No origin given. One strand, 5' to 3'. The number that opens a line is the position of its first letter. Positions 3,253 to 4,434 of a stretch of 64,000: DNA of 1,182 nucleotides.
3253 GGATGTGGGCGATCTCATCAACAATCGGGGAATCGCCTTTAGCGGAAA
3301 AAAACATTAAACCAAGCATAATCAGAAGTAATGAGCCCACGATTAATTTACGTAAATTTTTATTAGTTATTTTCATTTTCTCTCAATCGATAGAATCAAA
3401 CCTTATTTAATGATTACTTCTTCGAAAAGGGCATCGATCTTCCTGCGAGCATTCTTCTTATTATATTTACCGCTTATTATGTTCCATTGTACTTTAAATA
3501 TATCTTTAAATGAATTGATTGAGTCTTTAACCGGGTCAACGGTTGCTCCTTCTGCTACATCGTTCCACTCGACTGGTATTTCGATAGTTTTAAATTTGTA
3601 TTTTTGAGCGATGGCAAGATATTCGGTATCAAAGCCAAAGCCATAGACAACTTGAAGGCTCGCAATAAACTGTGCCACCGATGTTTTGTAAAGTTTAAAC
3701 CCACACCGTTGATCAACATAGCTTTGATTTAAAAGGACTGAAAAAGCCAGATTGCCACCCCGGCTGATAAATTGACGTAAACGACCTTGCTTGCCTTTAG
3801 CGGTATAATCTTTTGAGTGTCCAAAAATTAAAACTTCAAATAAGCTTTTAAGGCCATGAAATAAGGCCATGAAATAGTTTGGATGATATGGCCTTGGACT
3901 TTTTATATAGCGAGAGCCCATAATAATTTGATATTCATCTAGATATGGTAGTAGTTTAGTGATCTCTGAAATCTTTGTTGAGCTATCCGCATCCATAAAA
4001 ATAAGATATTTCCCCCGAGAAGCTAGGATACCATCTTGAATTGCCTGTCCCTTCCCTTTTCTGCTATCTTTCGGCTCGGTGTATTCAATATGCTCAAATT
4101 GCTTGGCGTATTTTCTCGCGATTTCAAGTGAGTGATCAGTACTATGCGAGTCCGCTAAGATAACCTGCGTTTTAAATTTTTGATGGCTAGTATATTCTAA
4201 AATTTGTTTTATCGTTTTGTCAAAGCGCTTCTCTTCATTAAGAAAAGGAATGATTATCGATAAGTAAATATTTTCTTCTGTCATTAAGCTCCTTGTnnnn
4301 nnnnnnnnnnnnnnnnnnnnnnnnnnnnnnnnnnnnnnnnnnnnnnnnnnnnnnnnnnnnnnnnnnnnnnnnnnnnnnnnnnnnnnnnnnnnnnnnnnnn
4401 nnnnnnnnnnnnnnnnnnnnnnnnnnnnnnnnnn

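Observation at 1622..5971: Four-gene lipid-linked glycosylation module (GtrA - GT-C - GT2 - GT39) inserted between dnaB and ybaB-recR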

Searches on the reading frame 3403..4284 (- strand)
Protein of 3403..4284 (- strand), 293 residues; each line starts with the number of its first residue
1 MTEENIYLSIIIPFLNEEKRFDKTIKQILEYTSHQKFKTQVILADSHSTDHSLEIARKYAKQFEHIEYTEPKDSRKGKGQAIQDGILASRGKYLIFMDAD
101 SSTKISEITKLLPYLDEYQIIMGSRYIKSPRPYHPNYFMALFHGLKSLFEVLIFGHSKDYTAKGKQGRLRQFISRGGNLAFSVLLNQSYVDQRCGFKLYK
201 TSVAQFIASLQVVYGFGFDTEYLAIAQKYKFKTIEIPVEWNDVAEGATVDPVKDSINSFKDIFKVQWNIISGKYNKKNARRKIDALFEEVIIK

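Call 3: search_protein_families(library=pfam, proteins=[window:3403-4284:-], max_evalue=0.01)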
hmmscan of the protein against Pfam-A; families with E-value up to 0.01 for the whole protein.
window:3403-4284:- (293 aa): 4 families
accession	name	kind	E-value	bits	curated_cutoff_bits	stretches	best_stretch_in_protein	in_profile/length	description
PF00535.33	Glycos_transf_2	-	3.8e-25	89.2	23.3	1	9-135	1-125/168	Glycosyl transferase family 2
PF13641.12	Glyco_tranf_2_3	-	2.4e-07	31.4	27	1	8-131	3-129/230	Glycosyltransferase like family 2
PF10111.15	Glyco_tranf_2_2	-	7.3e-06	26.1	27.3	1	9-111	1-102/276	Glycosyltransferase like family 2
PF13704.12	Glyco_tranf_2_4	-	0.0025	18.7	27.5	1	24-100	6-81/98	Glycosyl transferase family 2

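Call 4: search_protein_families(library=ncbifam, proteins=[window:3403-4284:-], max_evalue=0.01)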
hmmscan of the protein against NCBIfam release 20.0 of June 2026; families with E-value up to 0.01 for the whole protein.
window:3403-4284:- (293 aa): 17 families
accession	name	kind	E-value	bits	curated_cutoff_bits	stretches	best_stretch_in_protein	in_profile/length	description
NF007482.0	PRK10073.1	equivalog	1e-14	54.3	423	1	2-105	2-100/334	glycosyltransferase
TIGR04283.1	glyco_like_mftF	equivalog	1.8e-13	50.6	182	1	8-123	1-105/221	TIGR04283 family arsenosugar biosynthesis glycosyltransferase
TIGR04182.1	glyco_TIGR04182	equivalog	1.9e-13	50.5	325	1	9-128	3-112/293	S-layer glycoprotein N-glycosyltransferase AglJ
NF010496.0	PRK13915.1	equivalog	5.2e-13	48.8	262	1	7-107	32-133/307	glucosyl-3-phosphoglycerate synthase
TIGR03111.1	glyc2_xrt_Gpos1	hypoth_equivalog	3.8e-12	45.7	363.95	1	7-112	50-153/439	TIGR03111 family XrtG-associated glycosyltransferase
NF047588.1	GlcsyltransPgfSStrep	equivalog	5.8e-11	42.2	500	1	8-130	3-126/308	glycosyltransferase PgfS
NF038302.1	EPS_HpsE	equivalog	8.6e-10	38.1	300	1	8-107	3-103/307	hormogonium polysaccharide biosynthesis glycosyltransferase HpsE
TIGR03937.1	PgaC_IcaA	equivalog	9.9e-10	37.9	422.3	1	6-101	45-136/407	poly-beta-1,6-N-acetyl-D-glucosamine synthase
NF047683.1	TeichurnBiosyTuaG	equivalog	1.8e-09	37.6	400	1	1-119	1-115/252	teichuronic acid biosynthesis protein TuaG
NF050050.1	ProtGlycPglI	equivalog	1.4e-08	34.5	500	1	7-126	3-120/306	GalNAc(5)-diNAcBac-PP-undecaprenol beta-1,3-glucosyltransferase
NF041391.1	DPhHxTase_Halo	equivalog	3.9e-07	29.3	375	0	16-126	5-105/213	dolichyl-phosphate hexose transferase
TIGR03469.1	HpnB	hypoth_equivalog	6.4e-07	28.7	379.25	1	9-125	47-170/386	hopene-associated glycosyltransferase HpnB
TIGR04440.1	glyco_TIGR04440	domain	1.2e-06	28.4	70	1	8-183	2-166/215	TIGR00180 family glycosyltransferase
NF007986.1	PRK10714.1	equivalog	1e-05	24.8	529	1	8-123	8-123/316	undecaprenyl-phosphate 4-deoxy-4-formamido-L-arabinose transferase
NF053739.1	GlytfEpsEBac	equivalog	2.1e-05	23.6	450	1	9-119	4-111/265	glycosyltransferase EpsE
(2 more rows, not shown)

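Call 5: search_solved_structures(query=window:3403-4284:-, max_evalue=0.001, show_alignments=2)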
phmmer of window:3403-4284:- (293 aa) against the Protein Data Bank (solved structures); distinct sequences matched with E-value up to 0.001: 8.
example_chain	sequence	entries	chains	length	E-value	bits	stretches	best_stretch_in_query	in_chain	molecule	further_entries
3bcv_A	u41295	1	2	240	6.6e-07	32.3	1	8-102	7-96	Putative glycosyltransferase protein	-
5hea_A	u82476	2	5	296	5.2e-06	29.4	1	7-102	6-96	Putative glycosyltransferase (GalT1)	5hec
5tze_C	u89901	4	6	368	1.9e-05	27.5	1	8-119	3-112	Glycosyl transferase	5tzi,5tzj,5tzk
5mlz_A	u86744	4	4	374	2.2e-05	27.3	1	5-134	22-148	Dolichol monophosphate mannose synthase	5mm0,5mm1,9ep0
5tz8_A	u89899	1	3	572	3.7e-05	26.6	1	8-118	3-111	Glycosyl transferase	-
6yv7_B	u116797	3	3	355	0.00014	24.7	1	8-102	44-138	Glycosyl transferase, family 2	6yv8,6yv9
6yv7_A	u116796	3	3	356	0.00014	24.6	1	8-102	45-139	Glycosyl transferase, family 2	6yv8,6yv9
6p61_A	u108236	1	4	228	0.00037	23.3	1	8-123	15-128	Glycosyltransferase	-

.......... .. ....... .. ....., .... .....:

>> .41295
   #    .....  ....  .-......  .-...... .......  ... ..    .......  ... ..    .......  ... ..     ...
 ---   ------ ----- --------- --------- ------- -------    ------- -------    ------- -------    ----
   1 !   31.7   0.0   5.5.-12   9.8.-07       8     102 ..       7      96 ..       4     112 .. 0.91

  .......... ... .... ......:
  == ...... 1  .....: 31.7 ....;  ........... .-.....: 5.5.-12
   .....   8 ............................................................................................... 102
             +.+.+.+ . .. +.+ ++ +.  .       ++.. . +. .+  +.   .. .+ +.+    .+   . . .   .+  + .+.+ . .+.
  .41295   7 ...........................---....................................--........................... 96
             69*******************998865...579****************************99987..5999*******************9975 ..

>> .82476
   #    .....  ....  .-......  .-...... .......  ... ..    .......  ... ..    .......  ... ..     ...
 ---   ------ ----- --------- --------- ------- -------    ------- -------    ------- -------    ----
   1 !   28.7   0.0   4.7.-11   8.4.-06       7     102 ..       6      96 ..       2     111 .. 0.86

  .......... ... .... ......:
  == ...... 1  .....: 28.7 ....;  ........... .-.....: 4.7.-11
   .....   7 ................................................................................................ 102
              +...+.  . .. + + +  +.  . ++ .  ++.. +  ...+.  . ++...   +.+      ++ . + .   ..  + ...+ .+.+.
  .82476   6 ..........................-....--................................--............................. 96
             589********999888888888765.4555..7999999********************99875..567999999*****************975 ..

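Call 17: find_homologous_proteins(query=window:3403-4284:-, max_evalue=0.001)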
Query window:3403-4284:- (293 aa): 272 proteins with E <= 0.001 among 1176 candidates; the best 120 are listed.
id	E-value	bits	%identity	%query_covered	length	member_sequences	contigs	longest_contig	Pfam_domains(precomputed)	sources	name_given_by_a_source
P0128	6.2e-191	651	100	100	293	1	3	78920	PF10111.15,PF13641.13,PF00535.33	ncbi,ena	-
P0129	1.7e-154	531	80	100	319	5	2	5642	PF10111.15,PF13641.13,PF00535.33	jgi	-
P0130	2.2e-154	531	79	100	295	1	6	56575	PF10111.15,PF00535.33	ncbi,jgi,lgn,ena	ncbi:MAG: glycosyltransferase [bacterium]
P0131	7.2e-152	523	78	99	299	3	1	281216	PF10111.15,PF13641.13,PF00535.33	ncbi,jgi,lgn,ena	ncbi:MAG: glycosyltransferase [Patescibacteria group bacterium]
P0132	7.6e-149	513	76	100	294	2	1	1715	PF10111.15,PF00535.33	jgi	-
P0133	1.9e-147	508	76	99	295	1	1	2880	PF10111.15,PF00535.33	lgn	-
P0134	5.9e-146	503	75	99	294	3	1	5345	PF10111.15,PF13641.13,PF00535.33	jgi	jgi:dolichyl-phosphate beta-glucosyltransferase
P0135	2.0e-143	495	74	99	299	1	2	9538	PF10111.15,PF00535.33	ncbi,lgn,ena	-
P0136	2.3e-142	491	74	100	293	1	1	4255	PF10111.15,PF00535.33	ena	-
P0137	3.8e-138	478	76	92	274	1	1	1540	PF00535.33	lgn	-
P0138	8.1e-135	467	71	98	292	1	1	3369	PF10111.15,PF00535.33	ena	-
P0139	9.5e-135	466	69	99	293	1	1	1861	PF10111.15,PF00535.33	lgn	-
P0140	3.8e-134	465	71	99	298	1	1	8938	PF10111.15,PF00535.33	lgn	-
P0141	1.1e-133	463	70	99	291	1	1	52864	PF10111.15,PF00535.33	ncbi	-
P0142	4.4e-132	458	67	99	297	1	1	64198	PF10111.15,PF13641.13,PF00535.33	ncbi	-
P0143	2.8e-130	452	66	99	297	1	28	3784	PF13641.13,PF00535.33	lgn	-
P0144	5.0e-129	448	70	98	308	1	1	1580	PF10111.15,PF00535.33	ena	-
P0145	9.9e-127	440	66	97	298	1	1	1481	PF10111.15,PF00535.33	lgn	-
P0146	1.6e-126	440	68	98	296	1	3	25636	PF10111.15,PF00535.33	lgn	-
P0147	1.0e-125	437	66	100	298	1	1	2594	PF00535.33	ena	-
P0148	1.0e-124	434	65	100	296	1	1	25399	PF10111.15,PF00535.33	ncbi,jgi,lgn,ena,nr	ncbi:hypothetical protein COY62_00260 [bacterium (Candidatus Howlettbacteria) CG_4_10_14_0_8_um_filt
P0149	1.8e-124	433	65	97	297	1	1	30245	PF10111.15,PF13641.13,PF00535.33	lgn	-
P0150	3.1e-122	425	64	99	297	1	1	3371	PF10111.15,PF13641.13,PF00535.33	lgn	-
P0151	3.8e-122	425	63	99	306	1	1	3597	PF13641.13,PF00535.33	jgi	jgi:dolichyl-phosphate beta-glucosyltransferase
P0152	4.0e-122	425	64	97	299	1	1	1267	PF13641.13,PF00535.33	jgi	-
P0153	9.4e-122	424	66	98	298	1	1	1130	PF10111.15,PF00535.33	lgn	-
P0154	6.7e-121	421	63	99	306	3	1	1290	PF00535.33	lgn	-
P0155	7.6e-121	421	63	99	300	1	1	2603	PF10111.15,PF13641.13,PF00535.33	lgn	-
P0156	1.7e-120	420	62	99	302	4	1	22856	PF00535.33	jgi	-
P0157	5.4e-120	418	65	99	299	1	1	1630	PF10111.15,PF00535.33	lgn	-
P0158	8.0e-120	418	64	100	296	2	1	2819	PF10111.15,PF13641.13,PF00535.33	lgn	-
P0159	3.1e-119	416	62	99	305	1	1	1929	PF13641.13,PF00535.33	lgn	-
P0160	7.9e-119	414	62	99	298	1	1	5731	PF10111.15,PF13641.13,PF00535.33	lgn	-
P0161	2.8e-118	412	62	100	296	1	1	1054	PF10111.15,PF13641.13,PF00535.33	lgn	-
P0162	1.3e-117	410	64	99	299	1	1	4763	PF10111.15,PF00535.33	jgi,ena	jgi:dolichyl-phosphate beta-glucosyltransferase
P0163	2.9e-117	409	63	99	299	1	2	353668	PF10111.15,PF13641.13,PF00535.33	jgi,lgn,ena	-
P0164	1.7e-116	407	63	98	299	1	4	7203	PF10111.15,PF00535.33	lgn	-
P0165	2.4e-116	406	62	99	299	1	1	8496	PF10111.15,PF00535.33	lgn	-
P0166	3.1e-116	406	63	99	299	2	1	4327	PF10111.15,PF13641.13,PF00535.33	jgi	jgi:dolichyl-phosphate beta-glucosyltransferase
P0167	1.2e-115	404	63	99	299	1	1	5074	PF10111.15,PF00535.33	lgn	-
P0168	1.4e-115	404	62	99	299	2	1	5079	PF00535.33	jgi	jgi:dolichyl-phosphate beta-glucosyltransferase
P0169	5.2e-115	402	63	99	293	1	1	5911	PF10111.15,PF00535.33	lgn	-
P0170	7.1e-115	401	62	99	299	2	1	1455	PF10111.15,PF13641.13,PF00535.33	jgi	jgi:dolichyl-phosphate beta-glucosyltransferase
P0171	9.8e-115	401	61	99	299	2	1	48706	PF10111.15,PF00535.33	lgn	-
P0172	2.6e-114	399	61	99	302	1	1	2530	PF13641.13,PF00535.33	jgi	jgi:dolichyl-phosphate beta-glucosyltransferase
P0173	8.8e-114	398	61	99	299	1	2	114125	PF10111.15,PF00535.33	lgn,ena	-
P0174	1.1e-113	397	60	99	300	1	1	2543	PF10111.15,PF13641.13,PF00535.33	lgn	-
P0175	2.5e-112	393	61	99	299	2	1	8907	PF10111.15,PF13641.13,PF00535.33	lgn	-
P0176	2.1e-111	390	60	100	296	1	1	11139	PF10111.15,PF00535.33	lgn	-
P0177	3.1e-111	389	61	99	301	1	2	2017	PF10111.15,PF00535.33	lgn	-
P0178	4.0e-110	386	60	99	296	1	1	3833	PF10111.15,PF00535.33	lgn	-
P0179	5.7e-108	379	59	100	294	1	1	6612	PF10111.15,PF00535.33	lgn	-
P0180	1.6e-106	374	57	100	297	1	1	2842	PF10111.15,PF13641.13,PF00535.33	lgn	-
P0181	2.5e-105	370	57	100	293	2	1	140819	PF10111.15,PF13641.13,PF00535.33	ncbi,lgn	-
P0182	3.7e-105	369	59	99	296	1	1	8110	PF10111.15,PF13641.13,PF00535.33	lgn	-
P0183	4.6e-105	369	59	99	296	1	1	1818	PF10111.15,PF00535.33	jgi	jgi:dolichyl-phosphate beta-glucosyltransferase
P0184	8.0e-105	368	56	100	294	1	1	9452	PF10111.15,PF13641.13,PF00535.33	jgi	jgi:dolichyl-phosphate beta-glucosyltransferase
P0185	8.4e-105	368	58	99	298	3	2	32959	PF10111.15,PF00535.33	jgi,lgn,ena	-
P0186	1.2e-104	368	57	99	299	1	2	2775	PF13641.13,PF00535.33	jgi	jgi:dolichyl-phosphate beta-glucosyltransferase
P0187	1.8e-104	367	58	99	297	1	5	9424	PF10111.15,PF00535.33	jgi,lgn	jgi:dolichyl-phosphate beta-glucosyltransferase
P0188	1.9e-104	367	58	99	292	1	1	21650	PF10111.15,PF00535.33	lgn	-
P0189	2.2e-104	367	56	99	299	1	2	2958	PF10111.15,PF00535.33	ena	-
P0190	3.1e-104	366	58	99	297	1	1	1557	PF10111.15,PF00535.33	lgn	-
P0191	5.1e-104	366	57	99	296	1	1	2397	PF10111.15,PF00535.33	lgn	-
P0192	7.2e-103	362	57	99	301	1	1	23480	PF10111.15,PF13641.13,PF00535.33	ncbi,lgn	-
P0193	1.2e-102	361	55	99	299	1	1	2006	PF10111.15,PF13641.13,PF00535.33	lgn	-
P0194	2.6e-102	360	56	100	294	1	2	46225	PF10111.15,PF00535.33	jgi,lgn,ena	jgi:dolichyl-phosphate beta-glucosyltransferase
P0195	3.3e-102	360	57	99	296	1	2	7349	PF10111.15,PF00535.33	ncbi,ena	-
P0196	4.2e-102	359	56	99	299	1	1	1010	PF10111.15,PF13641.13,PF00535.33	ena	-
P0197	6.1e-102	359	55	99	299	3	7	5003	PF10111.15,PF13641.13,PF00535.33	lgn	-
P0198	1.1e-101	358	56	100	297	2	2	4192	PF10111.15,PF13641.13,PF00535.33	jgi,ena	-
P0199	1.2e-100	355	55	100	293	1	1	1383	PF10111.15,PF13641.13,PF00535.33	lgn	-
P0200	7.9e-96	339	53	99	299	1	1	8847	PF10111.15,PF13641.13,PF00535.33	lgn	-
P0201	1.5e-77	279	50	93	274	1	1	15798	PF10111.15,PF13641.13,PF00535.33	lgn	-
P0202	2.1e-76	275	48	93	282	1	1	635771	PF10111.15,PF13641.13,PF00535.33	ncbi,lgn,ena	-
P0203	3.4e-75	271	48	94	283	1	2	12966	PF10111.15,PF13641.13,PF00535.33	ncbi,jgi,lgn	jgi:dolichyl-phosphate beta-glucosyltransferase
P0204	8.5e-75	270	49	93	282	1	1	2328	PF00535.33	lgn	-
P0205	3.4e-73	265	47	93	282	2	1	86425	PF10111.15,PF13641.13,PF00535.33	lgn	-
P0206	3.7e-73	264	47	94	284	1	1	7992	PF13641.13,PF00535.33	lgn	-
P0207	5.5e-73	264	48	94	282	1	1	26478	PF10111.15,PF13641.13,PF00535.33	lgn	-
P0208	1.9e-72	262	46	95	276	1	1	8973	PF13641.13,PF00535.33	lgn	-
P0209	2.4e-72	262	48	93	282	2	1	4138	PF10111.15,PF00535.33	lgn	-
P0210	3.1e-72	261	49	94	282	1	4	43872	PF10111.15,PF00535.33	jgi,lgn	-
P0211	3.9e-72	261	47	93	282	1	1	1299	PF00535.33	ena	-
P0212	5.2e-72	261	47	93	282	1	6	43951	PF10111.15,PF13641.13,PF00535.33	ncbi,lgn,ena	-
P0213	7.8e-72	260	45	91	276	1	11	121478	PF13641.13,PF00535.33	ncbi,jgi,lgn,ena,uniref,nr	ncbi:MAG: hypothetical protein UT66_C0032G0002 [candidate division CPR2 bacterium GW2011_GWC1_39_9]|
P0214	2.3e-71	259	47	92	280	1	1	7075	PF10111.15,PF00535.33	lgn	-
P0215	2.7e-71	258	47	93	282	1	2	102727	PF00535.33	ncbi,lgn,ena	-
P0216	4.6e-71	258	48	92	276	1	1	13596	PF10111.15,PF00535.33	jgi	jgi:dolichyl-phosphate beta-glucosyltransferase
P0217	4.7e-71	258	46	91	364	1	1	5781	PF00535.33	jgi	-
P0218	7.6e-71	257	45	92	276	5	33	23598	PF10111.15,PF00535.33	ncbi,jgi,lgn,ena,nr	ncbi:hypothetical protein COZ22_01310 [bacterium (Candidatus Howlettbacteria) CG_4_10_14_3_um_filter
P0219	1.1e-70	256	47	94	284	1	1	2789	PF13641.13,PF00535.33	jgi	-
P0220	2.0e-69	252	45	91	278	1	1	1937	PF10111.15,PF13641.13,PF00535.33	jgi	-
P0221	6.2e-69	251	45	91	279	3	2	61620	PF13641.13,PF00535.33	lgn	-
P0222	7.2e-69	250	43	94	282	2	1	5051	PF10111.15,PF00535.33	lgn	-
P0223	1.1e-68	250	46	93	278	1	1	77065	PF00535.33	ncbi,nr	ncbi:MAG: glycosyltransferase [Patescibacteria group bacterium]|nr:glycosyltransferase [Patescibacte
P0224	1.1e-68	250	46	92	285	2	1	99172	PF10111.15,PF13641.13,PF00535.33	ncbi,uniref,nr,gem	ncbi:glycosyltransferase [candidate division WS5 bacterium]|uniref:Glycosyltransferase n=1 Tax=candi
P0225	3.2e-68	248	47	93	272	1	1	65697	PF13641.13,PF00535.33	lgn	-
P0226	1.2e-67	246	47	92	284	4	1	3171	PF10111.15,PF13641.13,PF00535.33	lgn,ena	-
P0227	1.5e-67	246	45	92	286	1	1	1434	PF13641.13,PF00535.33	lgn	-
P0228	3.9e-67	245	45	91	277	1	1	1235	PF10111.15,PF00535.33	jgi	jgi:glycosyltransferase involved in cell wall biosynthesis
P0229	4.4e-67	245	44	92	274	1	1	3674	PF13641.13,PF00535.33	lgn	-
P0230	7.1e-67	244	44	91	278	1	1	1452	PF10111.15,PF13641.13,PF00535.33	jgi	jgi:dolichyl-phosphate beta-glucosyltransferase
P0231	1.1e-66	243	44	92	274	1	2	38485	PF10111.15,PF13641.13,PF00535.33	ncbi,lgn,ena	-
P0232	1.8e-66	243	45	92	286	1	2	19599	PF00535.33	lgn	-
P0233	3.1e-66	242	45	93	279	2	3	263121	PF10111.15,PF00535.33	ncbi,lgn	-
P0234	1.0e-65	240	44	92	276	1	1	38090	PF13641.13,PF00535.33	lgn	-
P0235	1.2e-65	240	42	92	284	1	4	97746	PF10111.15,PF13641.13,PF00535.33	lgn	-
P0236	1.8e-65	239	57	62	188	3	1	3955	PF10111.15,PF00535.33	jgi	jgi:glycosyltransferase involved in cell wall biosynthesis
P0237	1.8e-65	239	43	91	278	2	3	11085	PF10111.15,PF13641.13,PF00535.33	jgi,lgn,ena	-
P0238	2.4e-65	239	43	92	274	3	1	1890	PF10111.15,PF13641.13,PF00535.33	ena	-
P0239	2.9e-65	239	42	96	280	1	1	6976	PF10111.15,PF13641.13,PF00535.33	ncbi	-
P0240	6.1e-65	238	43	95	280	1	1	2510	PF13641.13,PF00535.33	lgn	-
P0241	6.1e-65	238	43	91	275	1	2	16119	PF10111.15,PF13641.13,PF00535.33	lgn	-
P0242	1.1e-64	237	43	95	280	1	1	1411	PF13641.13,PF00535.33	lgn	-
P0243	1.2e-64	237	43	97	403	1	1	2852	PF10111.15,PF13641.13,PF00535.33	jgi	-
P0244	1.3e-64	236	45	92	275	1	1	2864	PF13641.13,PF00535.33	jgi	jgi:dolichyl-phosphate beta-glucosyltransferase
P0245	1.4e-64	236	43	92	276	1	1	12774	PF13641.13,PF00535.33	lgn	-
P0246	1.7e-64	236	43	92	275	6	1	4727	PF10111.15,PF00535.33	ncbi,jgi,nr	ncbi:glycosyltransferase [Patescibacteria group bacterium]|nr:glycosyltransferase [Patescibacteria g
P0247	1.8e-64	236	43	94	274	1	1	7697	PF13641.13,PF00535.33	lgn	-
